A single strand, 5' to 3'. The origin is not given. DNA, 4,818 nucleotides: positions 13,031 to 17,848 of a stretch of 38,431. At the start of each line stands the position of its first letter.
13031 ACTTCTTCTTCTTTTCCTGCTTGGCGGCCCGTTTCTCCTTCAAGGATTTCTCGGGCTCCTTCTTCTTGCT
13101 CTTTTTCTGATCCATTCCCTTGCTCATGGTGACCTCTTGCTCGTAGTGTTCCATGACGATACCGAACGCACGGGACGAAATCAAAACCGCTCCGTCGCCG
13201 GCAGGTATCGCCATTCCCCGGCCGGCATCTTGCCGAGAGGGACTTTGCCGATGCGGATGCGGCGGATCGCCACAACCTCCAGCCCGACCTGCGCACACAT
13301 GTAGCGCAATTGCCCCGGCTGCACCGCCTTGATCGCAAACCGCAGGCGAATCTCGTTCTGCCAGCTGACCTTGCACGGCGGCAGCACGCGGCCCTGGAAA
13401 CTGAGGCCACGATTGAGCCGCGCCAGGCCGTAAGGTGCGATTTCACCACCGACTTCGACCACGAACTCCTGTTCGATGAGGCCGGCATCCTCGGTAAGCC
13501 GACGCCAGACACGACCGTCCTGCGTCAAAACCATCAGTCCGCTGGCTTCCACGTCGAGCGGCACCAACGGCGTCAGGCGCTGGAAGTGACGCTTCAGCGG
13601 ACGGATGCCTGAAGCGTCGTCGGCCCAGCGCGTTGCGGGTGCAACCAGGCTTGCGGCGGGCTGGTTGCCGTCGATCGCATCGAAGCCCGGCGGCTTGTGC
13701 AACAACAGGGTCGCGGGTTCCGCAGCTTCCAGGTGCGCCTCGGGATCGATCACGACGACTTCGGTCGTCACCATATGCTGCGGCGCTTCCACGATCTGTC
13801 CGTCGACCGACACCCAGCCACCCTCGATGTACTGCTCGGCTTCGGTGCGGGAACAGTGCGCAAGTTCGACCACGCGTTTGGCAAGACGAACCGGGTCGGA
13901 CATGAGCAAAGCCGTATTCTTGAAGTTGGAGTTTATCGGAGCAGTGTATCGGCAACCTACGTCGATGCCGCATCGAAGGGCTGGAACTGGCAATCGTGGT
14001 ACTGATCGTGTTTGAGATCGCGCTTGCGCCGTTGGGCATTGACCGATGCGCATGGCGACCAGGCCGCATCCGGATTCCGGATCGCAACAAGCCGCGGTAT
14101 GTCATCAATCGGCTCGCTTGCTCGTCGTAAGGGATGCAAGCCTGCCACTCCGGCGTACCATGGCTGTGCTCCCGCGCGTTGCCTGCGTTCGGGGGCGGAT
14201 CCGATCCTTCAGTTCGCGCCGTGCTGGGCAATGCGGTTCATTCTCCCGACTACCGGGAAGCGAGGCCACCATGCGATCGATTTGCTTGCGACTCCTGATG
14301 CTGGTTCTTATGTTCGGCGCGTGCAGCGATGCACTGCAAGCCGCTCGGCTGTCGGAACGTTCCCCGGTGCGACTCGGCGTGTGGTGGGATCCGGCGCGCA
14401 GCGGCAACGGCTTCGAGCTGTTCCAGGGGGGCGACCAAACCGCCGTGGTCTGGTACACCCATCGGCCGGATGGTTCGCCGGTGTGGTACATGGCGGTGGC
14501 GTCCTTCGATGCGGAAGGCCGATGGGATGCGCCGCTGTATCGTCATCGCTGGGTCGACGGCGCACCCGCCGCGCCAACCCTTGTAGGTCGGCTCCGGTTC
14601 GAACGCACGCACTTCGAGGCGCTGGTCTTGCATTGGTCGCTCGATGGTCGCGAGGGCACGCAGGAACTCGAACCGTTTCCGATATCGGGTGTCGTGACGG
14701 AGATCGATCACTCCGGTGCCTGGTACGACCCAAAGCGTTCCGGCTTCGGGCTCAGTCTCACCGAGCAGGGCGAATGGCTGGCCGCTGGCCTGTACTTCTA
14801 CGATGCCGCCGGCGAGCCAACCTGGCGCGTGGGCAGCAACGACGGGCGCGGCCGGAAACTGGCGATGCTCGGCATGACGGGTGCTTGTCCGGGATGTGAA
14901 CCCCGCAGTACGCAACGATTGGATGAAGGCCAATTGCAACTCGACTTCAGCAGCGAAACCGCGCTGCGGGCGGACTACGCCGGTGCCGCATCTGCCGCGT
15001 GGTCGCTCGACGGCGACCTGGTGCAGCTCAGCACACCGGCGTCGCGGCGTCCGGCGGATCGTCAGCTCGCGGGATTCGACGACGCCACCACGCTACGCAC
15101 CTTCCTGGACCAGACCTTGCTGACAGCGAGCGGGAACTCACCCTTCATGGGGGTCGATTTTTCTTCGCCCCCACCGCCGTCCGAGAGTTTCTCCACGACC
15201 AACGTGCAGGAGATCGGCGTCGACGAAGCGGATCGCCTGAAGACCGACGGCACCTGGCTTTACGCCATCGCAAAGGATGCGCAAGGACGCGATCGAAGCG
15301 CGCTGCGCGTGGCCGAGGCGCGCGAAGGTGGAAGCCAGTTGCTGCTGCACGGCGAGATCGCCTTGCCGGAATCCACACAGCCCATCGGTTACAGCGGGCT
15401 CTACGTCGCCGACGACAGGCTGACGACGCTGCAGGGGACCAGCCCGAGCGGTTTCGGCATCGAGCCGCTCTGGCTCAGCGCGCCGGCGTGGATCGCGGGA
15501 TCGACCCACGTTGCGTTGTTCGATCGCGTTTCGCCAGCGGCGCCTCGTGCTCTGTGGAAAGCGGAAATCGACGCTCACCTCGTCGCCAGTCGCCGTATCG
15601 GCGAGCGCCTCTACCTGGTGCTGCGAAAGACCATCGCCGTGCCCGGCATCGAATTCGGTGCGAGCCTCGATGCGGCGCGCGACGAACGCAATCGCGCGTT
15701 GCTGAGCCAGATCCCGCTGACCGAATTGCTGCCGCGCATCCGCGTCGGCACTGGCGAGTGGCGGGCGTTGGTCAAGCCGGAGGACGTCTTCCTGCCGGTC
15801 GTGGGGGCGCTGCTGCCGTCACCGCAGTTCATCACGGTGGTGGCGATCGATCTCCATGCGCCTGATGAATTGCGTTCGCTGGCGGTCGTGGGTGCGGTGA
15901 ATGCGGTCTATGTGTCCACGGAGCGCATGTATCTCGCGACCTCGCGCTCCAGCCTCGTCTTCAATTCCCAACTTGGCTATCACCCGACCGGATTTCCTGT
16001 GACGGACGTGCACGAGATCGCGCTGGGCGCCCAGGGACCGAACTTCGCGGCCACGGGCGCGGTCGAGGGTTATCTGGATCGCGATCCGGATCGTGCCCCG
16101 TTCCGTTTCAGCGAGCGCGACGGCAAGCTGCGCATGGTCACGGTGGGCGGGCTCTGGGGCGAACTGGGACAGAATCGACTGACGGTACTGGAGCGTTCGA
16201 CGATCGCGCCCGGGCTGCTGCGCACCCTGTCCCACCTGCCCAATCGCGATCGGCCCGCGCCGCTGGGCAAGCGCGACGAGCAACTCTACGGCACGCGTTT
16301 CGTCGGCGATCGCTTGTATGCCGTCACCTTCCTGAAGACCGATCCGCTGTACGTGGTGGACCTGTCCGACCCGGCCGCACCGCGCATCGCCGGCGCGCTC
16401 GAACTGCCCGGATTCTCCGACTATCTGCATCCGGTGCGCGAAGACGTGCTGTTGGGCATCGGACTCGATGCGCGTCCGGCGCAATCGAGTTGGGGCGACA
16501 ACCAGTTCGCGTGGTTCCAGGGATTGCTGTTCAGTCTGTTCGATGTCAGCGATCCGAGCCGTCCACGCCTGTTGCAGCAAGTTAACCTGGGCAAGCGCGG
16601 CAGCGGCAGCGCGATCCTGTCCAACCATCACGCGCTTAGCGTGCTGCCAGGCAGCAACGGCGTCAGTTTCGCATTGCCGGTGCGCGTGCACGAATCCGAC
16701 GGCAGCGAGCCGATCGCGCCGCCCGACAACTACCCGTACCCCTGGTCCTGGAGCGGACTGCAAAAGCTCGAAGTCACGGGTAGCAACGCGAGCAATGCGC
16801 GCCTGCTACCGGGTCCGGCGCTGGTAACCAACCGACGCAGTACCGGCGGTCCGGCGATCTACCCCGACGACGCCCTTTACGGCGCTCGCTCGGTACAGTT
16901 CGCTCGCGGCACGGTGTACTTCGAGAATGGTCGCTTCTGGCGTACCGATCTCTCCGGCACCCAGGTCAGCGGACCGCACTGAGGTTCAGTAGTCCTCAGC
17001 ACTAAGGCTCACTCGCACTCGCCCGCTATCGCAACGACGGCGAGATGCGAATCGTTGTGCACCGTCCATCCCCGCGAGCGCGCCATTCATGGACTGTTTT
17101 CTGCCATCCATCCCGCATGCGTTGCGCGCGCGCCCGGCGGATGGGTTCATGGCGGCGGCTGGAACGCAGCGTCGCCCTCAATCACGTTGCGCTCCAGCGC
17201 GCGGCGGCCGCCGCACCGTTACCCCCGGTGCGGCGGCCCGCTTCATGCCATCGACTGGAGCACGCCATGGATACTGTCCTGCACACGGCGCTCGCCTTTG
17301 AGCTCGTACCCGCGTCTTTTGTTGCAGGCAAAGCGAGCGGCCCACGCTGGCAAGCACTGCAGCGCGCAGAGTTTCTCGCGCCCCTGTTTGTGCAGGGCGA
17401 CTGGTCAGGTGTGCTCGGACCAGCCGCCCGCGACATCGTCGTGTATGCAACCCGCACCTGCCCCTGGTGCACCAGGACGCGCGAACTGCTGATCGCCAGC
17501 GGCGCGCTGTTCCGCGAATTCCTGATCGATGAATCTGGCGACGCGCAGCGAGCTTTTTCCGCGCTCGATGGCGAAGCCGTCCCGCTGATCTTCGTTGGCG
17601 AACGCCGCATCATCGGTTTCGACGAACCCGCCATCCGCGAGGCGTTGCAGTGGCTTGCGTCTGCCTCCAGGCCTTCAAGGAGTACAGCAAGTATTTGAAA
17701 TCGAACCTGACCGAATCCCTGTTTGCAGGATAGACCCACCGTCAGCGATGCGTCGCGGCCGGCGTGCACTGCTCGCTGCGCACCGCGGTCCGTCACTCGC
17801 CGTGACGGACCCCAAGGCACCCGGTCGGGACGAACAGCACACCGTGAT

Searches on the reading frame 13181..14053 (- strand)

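Call 25: search_protein_families(library=pfam, proteins=[window:13181-14053:-], max_evalue=0.001)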
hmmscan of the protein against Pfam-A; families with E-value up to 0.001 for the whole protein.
window:13181-14053:- (290 aa): 2 families
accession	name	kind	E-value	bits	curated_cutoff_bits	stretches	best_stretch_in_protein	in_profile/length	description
PF01479.30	S4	-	3.1e-07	30.4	22.8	1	55-100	1-47/48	S4 domain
PF00849.27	PseudoU_synth_2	-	0.00089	19.9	26.8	0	116-201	3-82/152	RNA pseudouridylate synthase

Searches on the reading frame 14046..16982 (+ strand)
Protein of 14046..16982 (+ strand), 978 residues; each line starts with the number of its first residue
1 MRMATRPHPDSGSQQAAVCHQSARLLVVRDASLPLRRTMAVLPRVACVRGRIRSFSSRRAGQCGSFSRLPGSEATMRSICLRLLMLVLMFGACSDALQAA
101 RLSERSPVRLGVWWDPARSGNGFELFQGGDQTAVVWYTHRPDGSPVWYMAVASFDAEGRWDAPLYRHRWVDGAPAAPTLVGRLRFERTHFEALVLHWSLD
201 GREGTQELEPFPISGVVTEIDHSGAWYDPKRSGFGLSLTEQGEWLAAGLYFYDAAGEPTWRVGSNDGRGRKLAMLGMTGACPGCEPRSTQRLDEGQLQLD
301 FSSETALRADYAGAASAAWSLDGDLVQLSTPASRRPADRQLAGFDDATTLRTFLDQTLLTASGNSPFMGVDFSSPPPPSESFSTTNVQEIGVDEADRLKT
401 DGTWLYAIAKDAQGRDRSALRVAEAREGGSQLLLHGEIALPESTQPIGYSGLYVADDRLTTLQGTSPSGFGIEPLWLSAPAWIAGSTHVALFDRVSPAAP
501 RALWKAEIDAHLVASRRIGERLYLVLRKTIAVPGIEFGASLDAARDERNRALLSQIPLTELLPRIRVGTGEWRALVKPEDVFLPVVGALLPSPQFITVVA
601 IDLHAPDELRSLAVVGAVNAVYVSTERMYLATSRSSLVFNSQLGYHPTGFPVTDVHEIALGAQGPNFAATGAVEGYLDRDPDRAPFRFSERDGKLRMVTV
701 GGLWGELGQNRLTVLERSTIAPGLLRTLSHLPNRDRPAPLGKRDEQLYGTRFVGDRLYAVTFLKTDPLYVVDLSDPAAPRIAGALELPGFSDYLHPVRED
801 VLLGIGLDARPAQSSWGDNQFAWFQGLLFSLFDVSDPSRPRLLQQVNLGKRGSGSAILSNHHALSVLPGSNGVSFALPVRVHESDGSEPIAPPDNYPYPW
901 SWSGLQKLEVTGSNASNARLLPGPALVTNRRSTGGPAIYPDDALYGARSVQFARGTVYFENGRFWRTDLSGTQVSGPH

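Call 25: search_protein_families(library=pfam, proteins=[window:14046-16982:+], max_evalue=0.001)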
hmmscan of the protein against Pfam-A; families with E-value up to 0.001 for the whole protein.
window:14046-16982:+ (978 aa): 1 family
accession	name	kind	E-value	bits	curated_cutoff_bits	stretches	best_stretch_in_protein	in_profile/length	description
PF09826.15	Beta_propel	-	3e-86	290.7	22.4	1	382-911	1-449/495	Beta propeller domain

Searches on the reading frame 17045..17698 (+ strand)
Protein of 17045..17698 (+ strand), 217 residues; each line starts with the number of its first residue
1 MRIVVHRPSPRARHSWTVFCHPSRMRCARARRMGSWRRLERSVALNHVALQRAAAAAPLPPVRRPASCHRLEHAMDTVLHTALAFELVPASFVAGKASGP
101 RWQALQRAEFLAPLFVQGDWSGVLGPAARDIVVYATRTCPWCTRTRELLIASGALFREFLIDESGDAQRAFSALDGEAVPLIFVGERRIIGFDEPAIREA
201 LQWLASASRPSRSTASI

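Call 25: search_protein_families(library=pfam, proteins=[window:17045-17698:+], max_evalue=0.001)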
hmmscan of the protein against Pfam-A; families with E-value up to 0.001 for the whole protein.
window:17045-17698:+ (217 aa): 1 family
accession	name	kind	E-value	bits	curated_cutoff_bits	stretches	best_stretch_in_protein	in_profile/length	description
PF00462.30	Glutaredoxin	-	1.5e-10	41.6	22.9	1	131-188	1-59/60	Glutaredoxin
